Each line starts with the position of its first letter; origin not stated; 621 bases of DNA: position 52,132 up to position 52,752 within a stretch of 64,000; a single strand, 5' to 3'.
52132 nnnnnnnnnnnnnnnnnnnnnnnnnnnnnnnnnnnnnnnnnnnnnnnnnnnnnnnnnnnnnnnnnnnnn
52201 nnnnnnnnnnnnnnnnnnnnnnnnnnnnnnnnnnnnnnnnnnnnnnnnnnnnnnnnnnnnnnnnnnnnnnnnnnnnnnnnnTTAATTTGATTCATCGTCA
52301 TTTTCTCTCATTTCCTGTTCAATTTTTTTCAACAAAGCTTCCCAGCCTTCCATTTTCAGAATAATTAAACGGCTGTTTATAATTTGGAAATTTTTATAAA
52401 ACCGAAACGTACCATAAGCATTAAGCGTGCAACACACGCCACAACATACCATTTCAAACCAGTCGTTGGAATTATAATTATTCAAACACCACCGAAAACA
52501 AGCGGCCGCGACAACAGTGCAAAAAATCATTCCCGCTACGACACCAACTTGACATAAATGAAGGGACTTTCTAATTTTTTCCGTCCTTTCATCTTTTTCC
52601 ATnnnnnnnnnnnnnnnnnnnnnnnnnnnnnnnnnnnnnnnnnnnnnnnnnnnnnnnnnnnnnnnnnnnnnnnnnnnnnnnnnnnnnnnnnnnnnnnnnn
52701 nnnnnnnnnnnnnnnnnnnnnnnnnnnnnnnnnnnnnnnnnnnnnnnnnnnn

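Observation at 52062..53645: Duplicated identical 48-nt promoter module drives a CPBP/Abi intramembrane protease and an overlapping pair of Cys-rich small membrane proteins, head-to-head with the tRNA-Val promoter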

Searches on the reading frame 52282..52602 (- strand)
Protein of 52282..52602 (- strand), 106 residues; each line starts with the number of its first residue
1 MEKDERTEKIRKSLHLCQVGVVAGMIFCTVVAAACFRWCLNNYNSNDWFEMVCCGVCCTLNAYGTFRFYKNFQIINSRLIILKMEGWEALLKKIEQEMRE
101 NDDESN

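Call 6: search_protein_families(library=pfam, proteins=[window:52282-52602:-], max_evalue=1)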
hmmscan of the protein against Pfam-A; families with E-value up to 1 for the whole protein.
window:52282-52602:- (106 aa): 1 family
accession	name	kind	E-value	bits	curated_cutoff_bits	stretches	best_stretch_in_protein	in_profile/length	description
PF19946.4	DUF6408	-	0.17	12.4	25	1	6-34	10-38/42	Family of unknown function (DUF6408)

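Call 11: find_homologous_proteins(query=window:52282-52602:-, max_evalue=0.01)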
Query window:52282-52602:- (106 aa): 1 proteins with E <= 0.01 among 3 candidates.
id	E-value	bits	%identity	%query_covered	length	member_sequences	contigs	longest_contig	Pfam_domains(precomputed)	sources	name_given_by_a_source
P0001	2.0e-67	242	100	100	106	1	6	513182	-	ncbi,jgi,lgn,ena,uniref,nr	ncbi:MAG: hypothetical protein COU29_00945 [Candidatus Magasanikbacteria bacterium CG10_big_fil_rev_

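Call 13: find_encoding_contigs(protein=P0001, flank=10000, max_places=10)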
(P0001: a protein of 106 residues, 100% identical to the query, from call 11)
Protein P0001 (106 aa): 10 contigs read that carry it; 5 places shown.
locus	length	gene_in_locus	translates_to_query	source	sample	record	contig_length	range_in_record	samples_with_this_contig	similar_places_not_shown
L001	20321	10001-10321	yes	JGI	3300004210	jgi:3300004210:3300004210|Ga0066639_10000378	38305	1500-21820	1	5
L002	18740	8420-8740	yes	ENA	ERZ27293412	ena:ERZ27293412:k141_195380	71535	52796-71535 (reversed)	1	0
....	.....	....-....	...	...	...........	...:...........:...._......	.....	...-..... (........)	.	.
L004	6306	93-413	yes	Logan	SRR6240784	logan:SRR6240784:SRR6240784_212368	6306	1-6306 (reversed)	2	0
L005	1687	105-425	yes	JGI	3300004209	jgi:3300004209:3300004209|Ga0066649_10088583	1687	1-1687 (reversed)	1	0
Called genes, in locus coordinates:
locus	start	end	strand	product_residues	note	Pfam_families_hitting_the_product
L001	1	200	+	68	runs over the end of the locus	-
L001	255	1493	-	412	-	PF00464:SHMT, PF00155:Aminotran_1_2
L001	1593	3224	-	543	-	PF04055:Radical_SAM, PF16199:Radical_SAM_C, PF13673:Acetyltransf_10 (faint)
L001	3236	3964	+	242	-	PF01209:Ubie_methyltran, PF13489:Methyltransf_23, PF02353:CMAS, PF05175:MTS (faint), PF13847:Methyltransf_31, PF08241:Methyltransf_11, PF08242:Methyltransf_12, PF13649:Methyltransf_25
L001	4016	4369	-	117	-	-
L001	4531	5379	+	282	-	PF00763:THF_DHG_CYH, PF02882:THF_DHG_CYH_C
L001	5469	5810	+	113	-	PF05635:23S_rRNA_IVP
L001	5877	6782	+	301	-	PF00892:EamA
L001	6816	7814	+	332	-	PF00331:Glyco_hydro_10 (weak), PF02449:Glyco_hydro_42 (weak)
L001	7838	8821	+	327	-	-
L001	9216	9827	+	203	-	PF02517:Rce1-like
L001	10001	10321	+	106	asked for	-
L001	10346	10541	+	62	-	-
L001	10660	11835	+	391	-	PF01490:Aa_trans, PF03222:Trp_Tyr_perm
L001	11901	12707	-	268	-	-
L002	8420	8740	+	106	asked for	-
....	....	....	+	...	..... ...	-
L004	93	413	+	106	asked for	-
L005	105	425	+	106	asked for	-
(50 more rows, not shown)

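Call 35: search_protein_representatives(protein=window:52282-52602:-)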
Query: 106 residues. Proteins with E-value up to 0.001 (for the whole library): 5; up to 1e-10: 2; up to 1e-30: 1. The best 5 are listed.
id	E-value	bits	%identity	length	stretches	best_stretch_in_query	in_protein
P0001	6.4e-68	241.9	100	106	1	1-106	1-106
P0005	1.6e-12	63.7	38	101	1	1-97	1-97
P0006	7.3e-07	45.5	31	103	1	2-97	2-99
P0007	2.2e-05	40.8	43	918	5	77-102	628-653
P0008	1.0e-04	38.6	39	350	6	36-65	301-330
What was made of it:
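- Tried and rejected: The exhaustive HMMER search was needed to find geneX homologues (call 35).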

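Call 38: find_encoding_contigs(protein=P0005, flank=10000)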
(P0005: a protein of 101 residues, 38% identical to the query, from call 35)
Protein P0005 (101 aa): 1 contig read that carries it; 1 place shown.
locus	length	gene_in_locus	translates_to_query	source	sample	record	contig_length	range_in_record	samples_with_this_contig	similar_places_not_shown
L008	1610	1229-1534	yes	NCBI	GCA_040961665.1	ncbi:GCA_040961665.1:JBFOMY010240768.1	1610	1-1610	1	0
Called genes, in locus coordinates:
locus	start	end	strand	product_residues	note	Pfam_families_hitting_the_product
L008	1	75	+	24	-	?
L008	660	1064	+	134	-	-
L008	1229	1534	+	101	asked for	-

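Call 39: find_encoding_contigs(protein=P0006, flank=10000)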
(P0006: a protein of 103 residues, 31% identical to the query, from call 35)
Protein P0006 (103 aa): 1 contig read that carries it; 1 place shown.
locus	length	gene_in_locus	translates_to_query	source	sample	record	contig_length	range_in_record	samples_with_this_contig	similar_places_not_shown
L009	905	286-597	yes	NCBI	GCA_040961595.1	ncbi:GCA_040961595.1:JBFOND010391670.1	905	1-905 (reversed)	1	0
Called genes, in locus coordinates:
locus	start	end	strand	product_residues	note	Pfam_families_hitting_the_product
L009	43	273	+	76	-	-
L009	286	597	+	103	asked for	-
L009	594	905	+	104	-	?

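Call 50: search_protein_families(library=ncbifam, proteins=[window:52282-52602:-, L008:660-1064:+, L009:594-905:+, L009:1-273:+], max_evalue=1)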
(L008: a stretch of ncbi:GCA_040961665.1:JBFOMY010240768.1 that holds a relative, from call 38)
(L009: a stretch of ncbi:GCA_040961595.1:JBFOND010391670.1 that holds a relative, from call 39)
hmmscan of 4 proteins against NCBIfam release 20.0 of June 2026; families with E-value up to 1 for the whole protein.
window:52282-52602:- (106 aa): 0 families

L008:660-1064:+ (134 aa): 2 families
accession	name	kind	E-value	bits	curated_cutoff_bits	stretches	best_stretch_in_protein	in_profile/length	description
NF002796.0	PRK02935.1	equivalog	0.027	14.3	108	1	29-80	5-55/118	hypothetical protein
NF003961.0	PRK05454.2-4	equivalog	0.087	11.2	583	1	15-81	27-85/643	glucans biosynthesis glucosyltransferase MdoH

L009:594-905:+ (104 aa): 0 families

L009:1-273:+ (90 aa): 0 families

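Call 51: search_protein_families(library=padloc, proteins=[window:52282-52602:-, L008:660-1064:+, L009:594-905:+, L009:1-273:+], max_evalue=1)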
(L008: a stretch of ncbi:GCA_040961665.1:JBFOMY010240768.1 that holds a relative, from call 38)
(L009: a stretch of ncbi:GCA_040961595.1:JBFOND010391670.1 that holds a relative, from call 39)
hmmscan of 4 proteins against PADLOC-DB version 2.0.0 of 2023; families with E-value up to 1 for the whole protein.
window:52282-52602:- (106 aa): 0 families

L008:660-1064:+ (134 aa): 1 family
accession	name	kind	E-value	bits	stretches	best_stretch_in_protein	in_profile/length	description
PDLC04433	PDC-M13A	-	0.01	14.3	1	81-121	31-71/74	-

L009:594-905:+ (104 aa): 0 families

L009:1-273:+ (90 aa): 0 families

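Call 52: search_protein_families(library=phrogs, proteins=[window:52282-52602:-, L008:660-1064:+, L009:594-905:+, L009:1-273:+], max_evalue=1)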
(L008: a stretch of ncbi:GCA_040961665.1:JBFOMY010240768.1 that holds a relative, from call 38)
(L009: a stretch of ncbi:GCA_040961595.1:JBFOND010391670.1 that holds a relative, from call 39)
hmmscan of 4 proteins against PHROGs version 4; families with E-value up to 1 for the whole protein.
window:52282-52602:- (106 aa): 2 families
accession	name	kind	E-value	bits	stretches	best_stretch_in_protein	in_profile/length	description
phrog_1129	-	lysis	0.091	13.8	1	27-73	47-81/86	holin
phrog_20258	-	unknown function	0.24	12.6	1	18-77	37-93/99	-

L008:660-1064:+ (134 aa): 3 families
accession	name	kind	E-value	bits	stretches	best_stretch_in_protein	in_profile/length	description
phrog_15708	-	unknown function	0.047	15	1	27-60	12-45/82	-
phrog_2272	-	unknown function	0.078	13.7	1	27-63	85-121/148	-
phrog_34409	-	unknown function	0.2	12.9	0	2-52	34-84/111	-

L009:594-905:+ (104 aa): 0 families

L009:1-273:+ (90 aa): 1 family
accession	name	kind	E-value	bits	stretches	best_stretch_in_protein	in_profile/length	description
phrog_2392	-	moron, auxiliary metabolic gene and host takeover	0.056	12.7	1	1-66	289-354/726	ABC transporter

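Call 53: search_protein_families(library=pfam, proteins=[P0005, P0006, L008:660-1064:+, L009:594-905:+, L009:1-273:+, L008:216-458:-], max_evalue=1)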
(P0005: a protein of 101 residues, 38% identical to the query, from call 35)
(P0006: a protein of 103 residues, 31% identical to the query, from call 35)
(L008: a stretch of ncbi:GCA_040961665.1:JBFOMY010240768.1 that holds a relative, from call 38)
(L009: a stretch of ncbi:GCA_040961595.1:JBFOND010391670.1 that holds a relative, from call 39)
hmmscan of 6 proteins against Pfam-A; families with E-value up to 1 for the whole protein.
P0005 (101 aa): 3 families
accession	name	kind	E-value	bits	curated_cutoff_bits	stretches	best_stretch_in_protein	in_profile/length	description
PF13727.12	CoA_binding_3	-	0.069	13.6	25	1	17-97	16-99/175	CoA-binding domain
PF11057.13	Cortexin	-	0.1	13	25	1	22-45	30-53/76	Cortexin of kidney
PF20990.2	DUF2207_C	-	0.22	11.7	33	1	11-71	135-189/247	Predicted membrane protein (DUF2207) C-terminal domain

P0006 (103 aa): 8 families
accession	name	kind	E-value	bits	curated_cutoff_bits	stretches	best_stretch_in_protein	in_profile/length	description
PF06738.18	ThrE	-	0.0064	16.4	26.3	1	8-65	91-148/241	Putative threonine/serine exporter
PF19540.4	DUF6064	-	0.0083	16.5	27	1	15-86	37-109/210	Family of unknown function (DUF6064)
PF14093.11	DUF4271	-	0.023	15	29.7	1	13-83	118-188/206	Domain of unknown function (DUF4271)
PF14007.11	YtpI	-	0.034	14.9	29.4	1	21-80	35-86/87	YtpI-like protein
PF13789.11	DUF4181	-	0.052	14.5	25.4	1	17-67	29-77/108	Domain of unknown function (DUF4181)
PF14362.11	DUF4407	-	0.07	12.8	31.3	1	25-66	18-60/297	Domain of unknown function (DUF4407)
PF19300.4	BPD_transp_1_N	-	0.18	12.5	23.8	1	16-60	2-43/114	Binding-prot-dependent transport system membrane comp, N-term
PF07856.17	Orai-1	-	0.22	11.6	25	1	23-78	115-171/173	Mediator of CRAC channel activity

L008:660-1064:+ (134 aa): 1 family
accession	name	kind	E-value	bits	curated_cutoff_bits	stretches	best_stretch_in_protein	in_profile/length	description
PF20394.4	DUF6688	-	0.00094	19.3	26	1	20-117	95-193/248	DUF6688 N-terminal domain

L009:594-905:+ (104 aa): 0 families

L009:1-273:+ (90 aa): 2 families
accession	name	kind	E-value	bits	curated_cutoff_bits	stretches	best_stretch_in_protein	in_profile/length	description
PF08203.16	RNA_polI_A14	-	0.012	16.1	25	1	63-87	72-96/117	Yeast RNA polymerase I subunit RPA14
PF01003.24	Flavi_capsid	-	0.15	12.3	27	1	18-55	34-71/117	Flavivirus capsid protein C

L008:216-458:- (80 aa): 3 families
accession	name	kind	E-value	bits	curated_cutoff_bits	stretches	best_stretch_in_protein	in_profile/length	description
PF01541.30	GIY-YIG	-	5.7e-12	46.2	22.6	1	2-70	1-73/78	GIY-YIG catalytic domain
PF10544.15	T5orf172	-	0.021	15.7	20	1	4-46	2-47/101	T5orf172 domain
PF01024.24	Colicin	-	0.11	12.8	23.4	1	11-66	24-73/185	Colicin pore forming domain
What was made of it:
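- On Class II bacteriocin / immunity locus: There are no family hits for X, Y or Z (calls 6, 50-53).
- There are no PADLOC, Pfam, NCBIfam or PHROG hits for X, Y or Z (calls 6, 50-53).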

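Call 57: find_related_loci(query=A2, collection=metagenome_contigs, flank=8000)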
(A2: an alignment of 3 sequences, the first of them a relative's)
Query A2 (106 aa) in metagenome_contigs; peptide patterns used: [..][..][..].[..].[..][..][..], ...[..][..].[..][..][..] (x = any residue, [..] = any of these).
598 stretches matched a pattern, but none encodes a relative of the query by tblastn (E <= 1e-3).

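Call 58: find_related_loci(query=A2, collection=viral_contigs, flank=8000)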
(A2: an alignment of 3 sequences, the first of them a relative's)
Query A2 (106 aa) in viral_contigs; peptide patterns used: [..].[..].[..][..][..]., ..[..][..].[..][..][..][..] (x = any residue, [..] = any of these).
99 stretches matched a pattern, but none encodes a relative of the query by tblastn (E <= 1e-3).

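Call 67: predict_structure(alignment_id=A2)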
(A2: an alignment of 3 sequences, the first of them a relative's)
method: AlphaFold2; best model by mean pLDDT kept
length: 106 residues; sequences in the alignment: 3
mean_pLDDT: 82.3   pTM: 0.58
mean pLDDT of the five models: 82.3, 80.1, 75.6, 74.6, 69.0
residues with pLDDT >= 90: 0; 70-90: 95; 50-70: 10; < 50: 1
segments of 3 or more residues with pLDDT < 50: none
pLDDT, mean of each block of 10 residues (from residue 1): 75 86 87 84 74 84 87 87 86 85 63
secondary structure, 60 per line:
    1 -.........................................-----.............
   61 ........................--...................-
elements in order: H2-42 H48-84 H87-105
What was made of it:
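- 52282..52602 (-): geneX, 106 aa (COU29_00945). It is a helical-hairpin membrane protein with a C-terminal amphipathic helix. SD is AAGGA. AF2 pLDDT 82, helices 2-42, 48-84 and 87-105 (call 67).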

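Call 69: fold_search(model_id=the predicted structure, library=pdb)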
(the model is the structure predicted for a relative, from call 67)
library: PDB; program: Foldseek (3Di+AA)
matches with E <= 10: 382; with E <= 0.001: 0
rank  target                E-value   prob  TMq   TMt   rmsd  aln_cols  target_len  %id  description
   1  5c21_A                3.8e-01  0.98  0.66  0.28  12.9       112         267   12  Crystal structure of native HlyD from E. coli (released 2016-02-17)
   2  9a72_A                4.5e-01  0.99  0.70  0.27   8.5       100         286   13  Integrative model of YFMS-CHEW by crosslinking MS and deep learning (released 2024-09-18)
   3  7nsu_D                4.5e-01  0.75  0.44  0.16  14.4       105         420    8  ColicinE9 intact translocation complex (released 2021-08-11)
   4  5c22_A                5.1e-01  0.97  0.65  0.28   8.8       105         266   10  Crystal structure of Zn-bound HlyD from E. coli (released 2016-02-17)
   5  5c22_B                5.7e-01  0.97  0.66  0.28   8.6       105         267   10  Crystal structure of Zn-bound HlyD from E. coli (released 2016-02-17)
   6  6djl_E                6.1e-01  0.89  0.56  0.29   7.2       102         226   13  Crystal structure of the Rab11 GEF SH3BP5 bound to nucleotide free Rab11A (released 2018-09-26)
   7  5c21_B                6.4e-01  0.96  0.65  0.29   8.8       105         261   10  Crystal structure of native HlyD from E. coli (released 2016-02-17)
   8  2ysu_B                6.8e-01  0.91  0.61  0.54  11.0       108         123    7  Structure of the complex between BtuB and Colicin E2 receptor binding domain (released 2007-06-19)
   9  9qgy_G                6.8e-01  0.66  0.42  0.18   4.4        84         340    8  Structure of the YbjP lipoprotein bound to the MacAB-TolC tripartite efflux pump (released 2026-03-25)
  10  5vo5                  7.2e-01  0.54  0.41  0.27  12.7       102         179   13  Crystal structure of Lgd-Shrub complex, single chain fusion (released 2017-06-14)
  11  5c22_C                8.6e-01  0.91  0.64  0.29   8.3       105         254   10  Crystal structure of Zn-bound HlyD from E. coli (released 2016-02-17)
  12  1ujw_B                9.1e-01  0.35  0.38  0.35  12.0       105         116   11  Structure of the complex between BtuB and Colicin E3 Receptor binding domain (released 2003-11-25)
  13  7sqc_1G               9.7e-01  0.25  0.34  0.24  12.4       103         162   17  Ciliary C1 central pair apparatus isolated from Chlamydomonas reinhardtii (released 2022-04-13)
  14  7p3r_A                1.0e+00  0.92  0.63  0.22   5.2        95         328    6  Helical structure of the toxin MakA from Vibrio cholera (released 2022-02-23)
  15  6djl_B                1.1e+00  0.80  0.56  0.30   6.7       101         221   13  Crystal structure of the Rab11 GEF SH3BP5 bound to nucleotide free Rab11A (released 2018-09-26)
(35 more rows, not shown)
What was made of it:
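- Tried and rejected: The geneX model is a generic helical hairpin, and Foldseek against PDB gave nothing below E=0.38 (calls 67, 69).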
